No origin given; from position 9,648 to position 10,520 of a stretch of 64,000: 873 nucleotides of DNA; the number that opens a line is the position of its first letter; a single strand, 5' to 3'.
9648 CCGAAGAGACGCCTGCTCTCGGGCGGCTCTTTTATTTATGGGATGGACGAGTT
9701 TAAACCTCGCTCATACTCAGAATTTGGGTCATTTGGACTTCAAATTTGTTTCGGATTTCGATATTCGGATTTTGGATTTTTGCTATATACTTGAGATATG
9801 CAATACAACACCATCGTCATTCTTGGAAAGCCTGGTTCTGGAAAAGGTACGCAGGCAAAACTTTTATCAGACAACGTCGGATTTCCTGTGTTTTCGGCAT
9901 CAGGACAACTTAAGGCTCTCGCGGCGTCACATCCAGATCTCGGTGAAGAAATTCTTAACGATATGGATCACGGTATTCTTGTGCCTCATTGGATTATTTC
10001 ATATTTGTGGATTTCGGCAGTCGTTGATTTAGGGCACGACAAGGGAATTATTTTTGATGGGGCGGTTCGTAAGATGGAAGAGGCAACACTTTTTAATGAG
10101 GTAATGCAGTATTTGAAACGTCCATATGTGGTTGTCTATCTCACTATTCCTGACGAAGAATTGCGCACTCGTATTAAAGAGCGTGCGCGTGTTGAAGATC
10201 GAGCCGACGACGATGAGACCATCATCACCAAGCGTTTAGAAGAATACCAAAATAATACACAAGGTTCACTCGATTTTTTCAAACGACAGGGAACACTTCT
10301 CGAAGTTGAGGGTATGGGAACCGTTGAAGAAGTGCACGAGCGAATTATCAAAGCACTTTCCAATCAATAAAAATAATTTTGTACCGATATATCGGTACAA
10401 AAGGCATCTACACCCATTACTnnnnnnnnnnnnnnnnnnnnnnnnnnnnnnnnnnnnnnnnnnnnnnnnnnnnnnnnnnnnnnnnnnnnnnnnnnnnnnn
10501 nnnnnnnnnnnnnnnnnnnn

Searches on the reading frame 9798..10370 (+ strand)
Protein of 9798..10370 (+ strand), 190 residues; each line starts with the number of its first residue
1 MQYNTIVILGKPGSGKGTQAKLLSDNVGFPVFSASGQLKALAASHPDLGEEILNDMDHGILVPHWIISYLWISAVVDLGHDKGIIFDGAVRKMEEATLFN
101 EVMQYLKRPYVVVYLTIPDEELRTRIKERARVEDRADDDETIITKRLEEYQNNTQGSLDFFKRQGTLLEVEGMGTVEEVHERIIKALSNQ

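Call 14: search_protein_families(library=pfam, proteins=[window:9798-10370:+], max_evalue=0.01)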
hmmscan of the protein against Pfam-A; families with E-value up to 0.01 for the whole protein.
window:9798-10370:+ (190 aa): 8 families
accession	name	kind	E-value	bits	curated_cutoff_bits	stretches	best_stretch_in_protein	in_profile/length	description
PF00406.28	ADK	-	1e-25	91.1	26.8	1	8-165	1-150/151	Adenylate kinase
PF13207.12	AAA_17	-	5.3e-17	62.8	27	1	9-141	1-133/136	AAA domain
PF13238.12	AAA_18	-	6.2e-09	36.8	29.4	1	6-136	1-118/128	AAA domain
PF01712.25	dNK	-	1.8e-07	31.6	27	1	97-150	111-159/203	Deoxynucleoside kinase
PF13671.12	AAA_33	-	5.8e-07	30.3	27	1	6-140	2-126/143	AAA domain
PF02223.23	Thymidylate_kin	-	0.00012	22.3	27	1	75-183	84-185/185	Thymidylate kinase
PF06414.18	Zeta_toxin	-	0.0002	21.3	22.3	1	6-168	19-180/199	Zeta toxin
PF01202.28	SKI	-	0.0032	18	22.1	0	98-151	74-133/159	Shikimate kinase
